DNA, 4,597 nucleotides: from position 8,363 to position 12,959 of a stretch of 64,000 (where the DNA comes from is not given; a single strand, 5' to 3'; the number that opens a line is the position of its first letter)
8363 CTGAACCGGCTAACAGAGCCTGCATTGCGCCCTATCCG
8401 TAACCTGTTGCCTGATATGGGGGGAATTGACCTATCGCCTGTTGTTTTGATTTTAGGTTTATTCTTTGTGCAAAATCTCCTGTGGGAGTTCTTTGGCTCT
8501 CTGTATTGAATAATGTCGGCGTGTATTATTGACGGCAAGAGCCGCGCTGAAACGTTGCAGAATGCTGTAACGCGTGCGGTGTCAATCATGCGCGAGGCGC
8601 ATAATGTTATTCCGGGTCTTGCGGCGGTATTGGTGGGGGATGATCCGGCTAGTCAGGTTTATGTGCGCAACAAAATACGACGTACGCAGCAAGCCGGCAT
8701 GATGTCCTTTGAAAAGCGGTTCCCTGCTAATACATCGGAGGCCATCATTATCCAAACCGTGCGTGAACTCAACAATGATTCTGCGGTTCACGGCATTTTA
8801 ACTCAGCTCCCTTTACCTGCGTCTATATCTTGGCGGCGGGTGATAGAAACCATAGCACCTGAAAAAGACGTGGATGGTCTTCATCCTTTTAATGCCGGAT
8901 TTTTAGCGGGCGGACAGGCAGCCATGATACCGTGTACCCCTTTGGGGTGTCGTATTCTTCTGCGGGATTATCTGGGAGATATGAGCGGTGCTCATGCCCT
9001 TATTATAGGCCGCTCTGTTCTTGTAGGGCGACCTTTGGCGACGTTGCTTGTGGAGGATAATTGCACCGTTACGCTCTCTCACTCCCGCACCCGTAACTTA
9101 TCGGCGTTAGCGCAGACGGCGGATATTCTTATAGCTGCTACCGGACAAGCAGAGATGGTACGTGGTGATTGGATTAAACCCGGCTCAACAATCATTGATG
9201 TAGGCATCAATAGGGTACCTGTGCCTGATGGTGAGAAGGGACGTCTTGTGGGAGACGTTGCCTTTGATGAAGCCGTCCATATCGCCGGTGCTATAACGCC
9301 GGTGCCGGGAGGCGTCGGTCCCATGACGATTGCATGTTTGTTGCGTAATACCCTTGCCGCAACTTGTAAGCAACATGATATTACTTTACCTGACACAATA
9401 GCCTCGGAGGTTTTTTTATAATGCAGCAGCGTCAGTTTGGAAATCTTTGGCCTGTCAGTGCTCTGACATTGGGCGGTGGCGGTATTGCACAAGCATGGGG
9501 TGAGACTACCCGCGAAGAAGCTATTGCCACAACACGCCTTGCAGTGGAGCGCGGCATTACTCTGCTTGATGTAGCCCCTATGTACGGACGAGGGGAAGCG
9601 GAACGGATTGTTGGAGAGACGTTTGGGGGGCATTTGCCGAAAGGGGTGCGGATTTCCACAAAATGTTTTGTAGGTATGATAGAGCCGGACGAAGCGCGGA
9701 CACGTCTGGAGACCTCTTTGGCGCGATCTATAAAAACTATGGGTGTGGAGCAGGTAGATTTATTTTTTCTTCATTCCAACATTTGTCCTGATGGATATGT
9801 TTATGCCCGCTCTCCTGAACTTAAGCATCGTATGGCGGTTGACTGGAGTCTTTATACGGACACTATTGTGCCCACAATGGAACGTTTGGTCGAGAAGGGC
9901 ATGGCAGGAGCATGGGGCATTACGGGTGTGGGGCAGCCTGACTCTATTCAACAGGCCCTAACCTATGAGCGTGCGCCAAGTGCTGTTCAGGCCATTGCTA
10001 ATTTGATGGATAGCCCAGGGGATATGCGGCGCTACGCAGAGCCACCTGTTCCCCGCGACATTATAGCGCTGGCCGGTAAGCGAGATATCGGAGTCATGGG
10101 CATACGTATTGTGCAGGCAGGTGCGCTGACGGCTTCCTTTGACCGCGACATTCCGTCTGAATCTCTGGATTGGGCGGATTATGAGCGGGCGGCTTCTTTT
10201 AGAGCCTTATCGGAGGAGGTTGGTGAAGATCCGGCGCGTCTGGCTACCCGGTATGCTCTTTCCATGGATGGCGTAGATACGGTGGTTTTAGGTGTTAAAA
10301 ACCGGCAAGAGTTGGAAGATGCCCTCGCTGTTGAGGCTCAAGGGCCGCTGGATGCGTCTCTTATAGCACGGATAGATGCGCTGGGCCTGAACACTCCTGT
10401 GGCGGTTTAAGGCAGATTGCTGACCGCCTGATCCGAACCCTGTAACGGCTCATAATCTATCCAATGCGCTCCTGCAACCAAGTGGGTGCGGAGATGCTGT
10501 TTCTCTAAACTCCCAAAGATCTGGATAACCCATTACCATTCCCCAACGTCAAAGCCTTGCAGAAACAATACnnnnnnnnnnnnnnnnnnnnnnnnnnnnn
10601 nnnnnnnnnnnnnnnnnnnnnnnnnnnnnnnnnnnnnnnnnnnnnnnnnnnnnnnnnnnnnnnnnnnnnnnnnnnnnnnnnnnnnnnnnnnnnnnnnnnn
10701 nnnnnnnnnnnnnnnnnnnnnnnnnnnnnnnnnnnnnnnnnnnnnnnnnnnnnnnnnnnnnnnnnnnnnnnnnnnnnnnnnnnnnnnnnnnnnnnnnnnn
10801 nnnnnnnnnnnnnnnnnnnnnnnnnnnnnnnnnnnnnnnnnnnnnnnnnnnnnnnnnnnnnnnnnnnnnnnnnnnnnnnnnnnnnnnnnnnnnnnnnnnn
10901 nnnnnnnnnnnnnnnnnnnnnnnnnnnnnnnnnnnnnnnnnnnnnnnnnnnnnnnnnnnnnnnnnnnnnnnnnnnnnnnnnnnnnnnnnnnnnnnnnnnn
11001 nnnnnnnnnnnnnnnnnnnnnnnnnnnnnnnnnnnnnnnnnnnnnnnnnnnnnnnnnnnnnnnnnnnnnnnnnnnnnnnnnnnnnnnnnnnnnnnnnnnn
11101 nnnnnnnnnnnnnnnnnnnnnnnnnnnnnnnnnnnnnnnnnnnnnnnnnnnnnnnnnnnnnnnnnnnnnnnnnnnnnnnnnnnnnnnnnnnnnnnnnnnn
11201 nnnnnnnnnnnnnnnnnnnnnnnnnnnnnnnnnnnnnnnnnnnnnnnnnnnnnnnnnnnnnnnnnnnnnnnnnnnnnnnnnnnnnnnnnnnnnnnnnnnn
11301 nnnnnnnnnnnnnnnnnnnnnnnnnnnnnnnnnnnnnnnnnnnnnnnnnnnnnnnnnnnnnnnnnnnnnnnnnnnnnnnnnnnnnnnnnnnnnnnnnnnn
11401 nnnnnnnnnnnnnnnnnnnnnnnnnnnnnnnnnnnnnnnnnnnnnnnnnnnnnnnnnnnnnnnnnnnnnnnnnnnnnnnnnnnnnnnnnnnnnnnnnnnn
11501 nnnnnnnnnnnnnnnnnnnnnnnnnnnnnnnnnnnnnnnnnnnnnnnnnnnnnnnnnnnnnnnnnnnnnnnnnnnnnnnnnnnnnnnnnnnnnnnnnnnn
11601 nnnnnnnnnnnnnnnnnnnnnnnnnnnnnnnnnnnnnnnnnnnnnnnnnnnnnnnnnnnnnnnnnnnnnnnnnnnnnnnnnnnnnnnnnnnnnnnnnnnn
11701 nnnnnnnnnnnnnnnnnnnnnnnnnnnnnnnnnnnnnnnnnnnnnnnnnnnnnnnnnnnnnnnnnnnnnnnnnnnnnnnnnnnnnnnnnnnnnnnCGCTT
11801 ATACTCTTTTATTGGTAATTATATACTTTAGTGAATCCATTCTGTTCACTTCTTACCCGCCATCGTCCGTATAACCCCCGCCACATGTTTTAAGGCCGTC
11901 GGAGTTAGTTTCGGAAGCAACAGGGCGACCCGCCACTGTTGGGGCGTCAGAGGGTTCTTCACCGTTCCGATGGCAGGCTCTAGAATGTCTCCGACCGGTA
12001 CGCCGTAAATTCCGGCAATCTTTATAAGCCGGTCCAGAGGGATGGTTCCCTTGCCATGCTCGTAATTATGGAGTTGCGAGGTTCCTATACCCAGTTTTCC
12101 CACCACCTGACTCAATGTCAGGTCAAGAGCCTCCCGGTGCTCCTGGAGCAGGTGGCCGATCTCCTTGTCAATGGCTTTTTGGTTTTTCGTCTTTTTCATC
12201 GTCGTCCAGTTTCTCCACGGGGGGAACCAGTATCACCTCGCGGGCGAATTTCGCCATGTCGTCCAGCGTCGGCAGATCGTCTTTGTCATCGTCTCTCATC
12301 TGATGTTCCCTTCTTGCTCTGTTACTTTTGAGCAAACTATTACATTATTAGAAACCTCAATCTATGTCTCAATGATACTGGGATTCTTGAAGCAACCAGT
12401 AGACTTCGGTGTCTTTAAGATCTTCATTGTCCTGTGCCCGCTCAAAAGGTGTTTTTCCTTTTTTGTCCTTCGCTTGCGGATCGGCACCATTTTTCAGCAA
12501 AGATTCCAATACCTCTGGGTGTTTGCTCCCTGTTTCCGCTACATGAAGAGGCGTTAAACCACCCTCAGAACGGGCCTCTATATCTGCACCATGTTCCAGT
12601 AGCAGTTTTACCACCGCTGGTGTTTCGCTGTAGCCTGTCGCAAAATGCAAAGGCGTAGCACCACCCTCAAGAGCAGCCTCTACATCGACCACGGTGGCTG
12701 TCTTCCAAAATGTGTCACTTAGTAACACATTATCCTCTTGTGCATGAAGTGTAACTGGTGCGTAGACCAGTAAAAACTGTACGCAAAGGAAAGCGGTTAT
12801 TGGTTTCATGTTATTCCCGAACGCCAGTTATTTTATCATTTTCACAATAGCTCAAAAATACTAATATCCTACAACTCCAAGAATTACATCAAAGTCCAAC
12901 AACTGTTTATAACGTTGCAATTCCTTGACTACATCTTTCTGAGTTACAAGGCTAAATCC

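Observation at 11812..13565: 1.7-kb AT-rich insert (acidic mini-ORF, XRE regulator, secreted ankyrin, secreted unknown protein) flanked by perfect 20-bp inverted repeats; core 12-mer recurs four times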

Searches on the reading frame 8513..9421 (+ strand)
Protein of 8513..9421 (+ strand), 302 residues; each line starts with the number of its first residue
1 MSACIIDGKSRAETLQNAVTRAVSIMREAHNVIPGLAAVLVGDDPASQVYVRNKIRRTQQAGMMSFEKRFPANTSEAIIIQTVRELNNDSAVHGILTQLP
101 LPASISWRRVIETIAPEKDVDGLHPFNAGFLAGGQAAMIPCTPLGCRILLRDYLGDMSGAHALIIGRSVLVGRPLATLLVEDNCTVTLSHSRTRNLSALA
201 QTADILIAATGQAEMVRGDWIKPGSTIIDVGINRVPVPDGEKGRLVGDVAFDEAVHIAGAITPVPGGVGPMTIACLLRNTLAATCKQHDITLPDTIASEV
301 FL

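Call 64: search_protein_families(library=pfam, proteins=[window:8513-9421:+], max_evalue=0.001)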
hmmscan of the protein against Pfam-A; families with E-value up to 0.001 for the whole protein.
window:8513-9421:+ (302 aa): 2 families
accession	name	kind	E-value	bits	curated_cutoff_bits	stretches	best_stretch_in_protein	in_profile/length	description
PF02882.25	THF_DHG_CYH_C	-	1.3e-61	207.1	27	1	124-287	1-159/160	Tetrahydrofolate dehydrogenase/cyclohydrolase, NAD(P)-binding domain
PF00763.28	THF_DHG_CYH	-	1.4e-35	122.4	32.8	1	6-121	1-115/115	Tetrahydrofolate dehydrogenase/cyclohydrolase, catalytic domain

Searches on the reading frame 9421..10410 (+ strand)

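Call 64: search_protein_families(library=pfam, proteins=[window:9421-10410:+], max_evalue=0.001)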
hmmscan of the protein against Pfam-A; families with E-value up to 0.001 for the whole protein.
window:9421-10410:+ (329 aa): 1 family
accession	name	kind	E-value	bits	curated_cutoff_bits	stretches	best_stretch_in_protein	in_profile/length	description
PF00248.27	Aldo_ket_red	-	1.7e-48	165.6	24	1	15-321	2-289/291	Aldo/keto reductase family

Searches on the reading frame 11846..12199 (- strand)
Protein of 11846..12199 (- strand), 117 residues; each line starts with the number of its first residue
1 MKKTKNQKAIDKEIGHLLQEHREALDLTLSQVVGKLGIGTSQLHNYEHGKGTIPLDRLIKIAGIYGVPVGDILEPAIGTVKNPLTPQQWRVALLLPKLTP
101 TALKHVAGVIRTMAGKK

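Call 10: search_protein_families(library=pfam, proteins=[window:11846-12199:-], max_evalue=0.01)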
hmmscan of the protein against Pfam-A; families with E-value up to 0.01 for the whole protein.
window:11846-12199:- (117 aa): 5 families
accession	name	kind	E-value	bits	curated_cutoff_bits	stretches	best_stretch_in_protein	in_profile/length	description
PF13560.12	HTH_31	-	5e-09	36.8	27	1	13-69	1-58/64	Helix-turn-helix domain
PF01381.28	HTH_3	-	5.9e-09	36.3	23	1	18-71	1-54/55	Helix-turn-helix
PF12844.13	HTH_19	-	9.7e-09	35.5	30.2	1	15-69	1-55/64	Helix-turn-helix domain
PF13443.12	HTH_26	-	3.7e-06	27.5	22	1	26-74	10-59/63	Cro/C1-type HTH DNA-binding domain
PF13413.12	HTH_25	-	0.0092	16.2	24.6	0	17-49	1-33/62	Helix-turn-helix domain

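Call 14: find_encoding_contigs(protein=window:11846-12199:-, flank=10000, max_places=10)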
Protein window:11846-12199:- (117 aa): 1 contig read that carries it; 1 place shown.
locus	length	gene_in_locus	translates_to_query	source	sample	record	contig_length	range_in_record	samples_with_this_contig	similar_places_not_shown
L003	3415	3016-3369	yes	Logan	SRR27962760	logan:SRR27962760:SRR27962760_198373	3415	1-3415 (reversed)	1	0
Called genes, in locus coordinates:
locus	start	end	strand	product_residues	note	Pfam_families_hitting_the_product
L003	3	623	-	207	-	?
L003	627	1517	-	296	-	PF03328:HpcH_HpaI, PF15617:C-C_Bond_Lyase, PF02896:PEP-utilizers_C (weak)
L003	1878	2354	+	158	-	-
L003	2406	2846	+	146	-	PF12796:Ank_2, PF13637:Ank_4 (faint), PF13857:Ank_5 (weak), PF24521:Ank_KRIT1 (faint), PF00023:Ank (weak), PF13606:Ank_3 (faint), PF00023:Ank (weak)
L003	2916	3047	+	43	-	-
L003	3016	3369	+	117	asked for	PF12844:HTH_19, PF13560:HTH_31, PF01381:HTH_3, PF13443:HTH_26 (weak)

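Call 40: find_homologous_proteins(query=window:11846-12199:-, max_evalue=0.00001)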
Query window:11846-12199:- (117 aa): 1 proteins with E <= 0.00001 among 26 candidates.
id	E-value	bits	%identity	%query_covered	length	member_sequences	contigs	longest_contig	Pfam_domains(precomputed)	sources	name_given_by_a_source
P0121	1.1e-69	250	100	100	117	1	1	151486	PF12844.14,PF01381.29,PF13560.13,PF13443.13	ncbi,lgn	ncbi:MAG: helix-turn-helix transcriptional regulator [Parvularculales bacterium]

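Call 72: search_protein_families(library=ncbifam, proteins=[window:11846-12199:-], max_evalue=0.01)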
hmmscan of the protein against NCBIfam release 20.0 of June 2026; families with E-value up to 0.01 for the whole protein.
window:11846-12199:- (117 aa): 6 families
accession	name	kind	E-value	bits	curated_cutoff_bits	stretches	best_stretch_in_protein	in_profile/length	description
NF047948.1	male_kill_WMK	equivalog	2e-07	30.7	300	1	5-73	154-222/300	WO male-killing family protein Wmk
TIGR03070.1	couple_hipB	subfamily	1.6e-06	27.9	71.65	1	12-66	1-55/58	type II toxin-antitoxin system Y4mF family antitoxin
NF041951.1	phage_RstR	subfamily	3.1e-05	24.2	80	1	14-69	3-58/108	RstR family transcriptional repressor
NF006015.0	PRK08154.1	subfamily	0.00074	18.7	204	1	3-115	20-127/314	anaerobic benzoate catabolism transcriptional regulator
NF050110.1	TransRegBldD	equivalog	0.0022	17.7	250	1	44-111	41-105/162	transcriptional regulator BldD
TIGR03830.1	CxxCG_CxxCG_HTH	subfamily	0.0084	15.9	61.8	0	9-60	61-114/127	type II TA system antitoxin MqsA family protein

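Call 73: search_protein_families(library=phrogs, proteins=[window:11846-12199:-], max_evalue=0.01)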
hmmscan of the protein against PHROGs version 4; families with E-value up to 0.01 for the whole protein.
window:11846-12199:- (117 aa): 12 families
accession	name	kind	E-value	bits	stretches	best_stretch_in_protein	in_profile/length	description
phrog_8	-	transcription regulation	4.2e-11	43.9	1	2-69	63-132/346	transcriptional regulator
phrog_4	-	transcription regulation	5.5e-08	33.2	1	6-73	125-192/400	transcriptional repressor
phrog_3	-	transcription regulation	2.9e-07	31.6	1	7-80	82-153/430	transcriptional repressor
phrog_2328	-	transcription regulation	0.00011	23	1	7-71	8-73/128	transcriptional repressor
phrog_7241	-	transcription regulation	0.00017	22.7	1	9-72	59-120/122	transcriptional regulator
phrog_1373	-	transcription regulation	0.00018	22.5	1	13-69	63-119/166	transcriptional regulator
phrog_2967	-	transcription regulation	0.00022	21.9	1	7-73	4-70/225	transcriptional regulator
phrog_27318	-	unknown function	0.001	19.4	1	11-61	2-51/289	-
phrog_2439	-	transcription regulation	0.0027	17.6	1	15-70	9-64/367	transcriptional regulator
phrog_20078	-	DNA, RNA and nucleotide metabolism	0.0035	18.1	1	58-75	18-35/39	DNA binding protein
phrog_32768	-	unknown function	0.0075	16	1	13-77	9-74/446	-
phrog_3037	-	transcription regulation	0.0084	16.9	1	13-69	14-71/189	transcriptional repressor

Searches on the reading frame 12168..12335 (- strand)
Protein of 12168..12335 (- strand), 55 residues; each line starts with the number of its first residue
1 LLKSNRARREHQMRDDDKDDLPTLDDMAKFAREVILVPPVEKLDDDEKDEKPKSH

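Call 10: search_protein_families(library=pfam, proteins=[window:12168-12335:-], max_evalue=0.01)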
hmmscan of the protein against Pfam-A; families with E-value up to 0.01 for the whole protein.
window:12168-12335:- (55 aa): 0 families

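Call 72: search_protein_families(library=ncbifam, proteins=[window:12168-12335:-], max_evalue=0.01)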
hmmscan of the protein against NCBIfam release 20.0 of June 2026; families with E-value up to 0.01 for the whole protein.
window:12168-12335:- (55 aa): 0 families

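Call 73: search_protein_families(library=phrogs, proteins=[window:12168-12335:-], max_evalue=0.01)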
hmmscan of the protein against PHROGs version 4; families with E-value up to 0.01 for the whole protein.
window:12168-12335:- (55 aa): 0 families
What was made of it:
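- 12168..12335 (-): Passenger ORF 2: small, very acidic ORF of 55 aa. The Logan gene call gives 43 aa, 12168-12299. It overlaps the XRE start by 32 nt. Whether it is coding is unproven. No family in Pfam, NCBIfam or PHROGs (calls 10, 72, 73).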

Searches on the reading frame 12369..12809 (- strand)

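Call 10: search_protein_families(library=pfam, proteins=[window:12369-12809:-], max_evalue=0.01)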
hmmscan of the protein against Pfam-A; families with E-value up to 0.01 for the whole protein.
window:12369-12809:- (146 aa): 6 families
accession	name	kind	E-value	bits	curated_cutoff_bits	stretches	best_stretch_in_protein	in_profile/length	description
PF00023.36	Ank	-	5e-16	58.4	21.1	2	84-116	2-33/33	Ankyrin repeat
PF12796.13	Ank_2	-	1.5e-13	51.6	27.3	1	48-115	27-90/90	Ankyrin repeats (3 copies)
PF13857.12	Ank_5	-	2e-12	47.6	27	2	49-91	15-56/56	Ankyrin repeats (many copies)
PF13637.12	Ank_4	-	3.4e-12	46.7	22.7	2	66-91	12-37/50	Ankyrin repeats (many copies)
PF13606.12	Ank_3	-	3.2e-09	36.6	22.3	1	50-78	2-29/30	Ankyrin repeat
PF24521.3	Ank_KRIT1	-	2.3e-05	24.6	80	0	78-142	79-142/149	KRIT1 ankyrin-repeats domain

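Call 72: search_protein_families(library=ncbifam, proteins=[window:12369-12809:-], max_evalue=0.01)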
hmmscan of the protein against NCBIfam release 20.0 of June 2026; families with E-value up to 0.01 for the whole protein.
window:12369-12809:- (146 aa): 5 families
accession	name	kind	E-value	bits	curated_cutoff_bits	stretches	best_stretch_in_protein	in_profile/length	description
NF043022.1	T4SS_AnkG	equivalog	1.8e-09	36.9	500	1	49-129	364-447/455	Dot/Icm T4SS effector AnkG/AnkZ/LegA7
NF041931.2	MzaA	equivalog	6.5e-09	35.2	800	1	64-129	15-79/726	MZA anti-phage system associated sigma-70 family RNA polymerase sigma factor MzaA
NF043029.1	T4SS_AnkY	equivalog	2.9e-08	32.6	600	1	51-129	459-535/543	Dot/Icm T4SS effector AnkY/LegA9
NF043023.1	T4SS_AnkH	equivalog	1e-07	31.1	600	1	68-135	16-82/467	Dot/Icm T4SS effector AnkH/LegA3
TIGR00870.1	trp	subfamily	0.0033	15.6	498.75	0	49-83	130-163/747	transient-receptor-potential calcium channel protein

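Call 73: search_protein_families(library=phrogs, proteins=[window:12369-12809:-], max_evalue=0.01)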
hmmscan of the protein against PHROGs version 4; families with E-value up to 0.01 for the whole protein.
window:12369-12809:- (146 aa): 3 families
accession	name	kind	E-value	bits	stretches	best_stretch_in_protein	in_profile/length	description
phrog_9049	-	unknown function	2.9e-16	57.6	1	41-130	3248-3335/4700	-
phrog_9262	-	unknown function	1.9e-15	58.1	1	43-126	33-151/253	-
phrog_16592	-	unknown function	8.8e-10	38.1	1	41-133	168-262/974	-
